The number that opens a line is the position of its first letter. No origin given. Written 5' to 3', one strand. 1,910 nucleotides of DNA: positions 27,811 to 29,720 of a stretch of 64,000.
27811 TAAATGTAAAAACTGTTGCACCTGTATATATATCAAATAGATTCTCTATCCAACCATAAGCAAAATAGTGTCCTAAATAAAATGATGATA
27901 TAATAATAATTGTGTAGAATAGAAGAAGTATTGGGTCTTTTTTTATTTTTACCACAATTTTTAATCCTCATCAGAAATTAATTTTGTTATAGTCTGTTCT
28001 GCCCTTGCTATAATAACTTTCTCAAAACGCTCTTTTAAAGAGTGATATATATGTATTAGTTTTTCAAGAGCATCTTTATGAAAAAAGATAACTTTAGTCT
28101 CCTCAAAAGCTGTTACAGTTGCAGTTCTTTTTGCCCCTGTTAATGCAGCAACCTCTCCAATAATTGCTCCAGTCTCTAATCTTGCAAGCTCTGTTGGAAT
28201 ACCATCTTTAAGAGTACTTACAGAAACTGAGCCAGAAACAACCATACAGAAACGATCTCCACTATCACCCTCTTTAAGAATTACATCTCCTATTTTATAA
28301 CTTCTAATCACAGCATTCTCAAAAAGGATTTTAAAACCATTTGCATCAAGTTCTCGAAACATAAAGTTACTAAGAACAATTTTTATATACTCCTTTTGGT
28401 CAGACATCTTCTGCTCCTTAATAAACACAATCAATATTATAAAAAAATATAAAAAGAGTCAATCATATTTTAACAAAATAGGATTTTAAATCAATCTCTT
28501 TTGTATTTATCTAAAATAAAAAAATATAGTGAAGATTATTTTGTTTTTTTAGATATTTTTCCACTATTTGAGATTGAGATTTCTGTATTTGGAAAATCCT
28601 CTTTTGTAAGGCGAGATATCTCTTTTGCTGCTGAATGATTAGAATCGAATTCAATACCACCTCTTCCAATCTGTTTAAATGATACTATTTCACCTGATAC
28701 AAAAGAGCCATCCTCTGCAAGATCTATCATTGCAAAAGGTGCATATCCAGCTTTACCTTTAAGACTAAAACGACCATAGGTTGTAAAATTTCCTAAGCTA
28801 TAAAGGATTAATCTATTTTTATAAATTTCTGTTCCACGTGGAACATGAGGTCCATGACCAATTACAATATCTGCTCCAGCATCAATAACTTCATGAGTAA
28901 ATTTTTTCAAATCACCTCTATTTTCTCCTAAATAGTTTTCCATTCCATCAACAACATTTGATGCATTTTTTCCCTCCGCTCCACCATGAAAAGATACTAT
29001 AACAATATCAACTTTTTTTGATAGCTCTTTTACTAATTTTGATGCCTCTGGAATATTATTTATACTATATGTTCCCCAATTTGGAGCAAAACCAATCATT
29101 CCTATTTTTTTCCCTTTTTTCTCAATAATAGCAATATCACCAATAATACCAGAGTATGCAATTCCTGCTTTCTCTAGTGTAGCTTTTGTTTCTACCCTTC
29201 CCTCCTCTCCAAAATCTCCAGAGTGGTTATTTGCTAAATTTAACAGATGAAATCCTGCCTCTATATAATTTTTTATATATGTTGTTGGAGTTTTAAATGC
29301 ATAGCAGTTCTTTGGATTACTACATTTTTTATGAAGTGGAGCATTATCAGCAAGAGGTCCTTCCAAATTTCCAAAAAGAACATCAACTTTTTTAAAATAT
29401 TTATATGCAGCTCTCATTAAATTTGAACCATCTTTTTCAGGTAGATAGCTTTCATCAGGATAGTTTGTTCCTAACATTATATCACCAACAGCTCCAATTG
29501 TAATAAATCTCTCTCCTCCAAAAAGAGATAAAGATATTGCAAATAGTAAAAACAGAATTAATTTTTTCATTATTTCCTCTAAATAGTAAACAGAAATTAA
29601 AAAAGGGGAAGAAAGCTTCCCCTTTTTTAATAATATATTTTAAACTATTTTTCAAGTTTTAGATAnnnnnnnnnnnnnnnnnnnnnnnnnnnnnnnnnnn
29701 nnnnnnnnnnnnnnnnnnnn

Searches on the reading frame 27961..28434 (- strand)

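Call 75: search_protein_families(library=pfam, proteins=[window:27961-28434:-], max_evalue=0.0001)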
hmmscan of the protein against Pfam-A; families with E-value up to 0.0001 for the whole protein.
window:27961-28434:- (157 aa): 1 family
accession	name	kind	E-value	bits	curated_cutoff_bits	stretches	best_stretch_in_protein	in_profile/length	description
PF00027.35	cNMP_binding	-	1e-20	73.9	27.5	1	44-128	2-87/89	Cyclic nucleotide-binding domain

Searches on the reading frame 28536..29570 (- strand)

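Call 39: search_protein_families(library=pfam, proteins=[window:28536-29570:-], max_evalue=0.00001)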
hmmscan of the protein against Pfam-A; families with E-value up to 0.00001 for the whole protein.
window:28536-29570:- (344 aa): 1 family
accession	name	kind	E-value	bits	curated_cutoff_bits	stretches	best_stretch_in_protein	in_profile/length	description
PF09587.15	PGA_cap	-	3.9e-48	164.6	27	1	24-263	1-252/255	Bacterial capsule synthesis protein PGA_cap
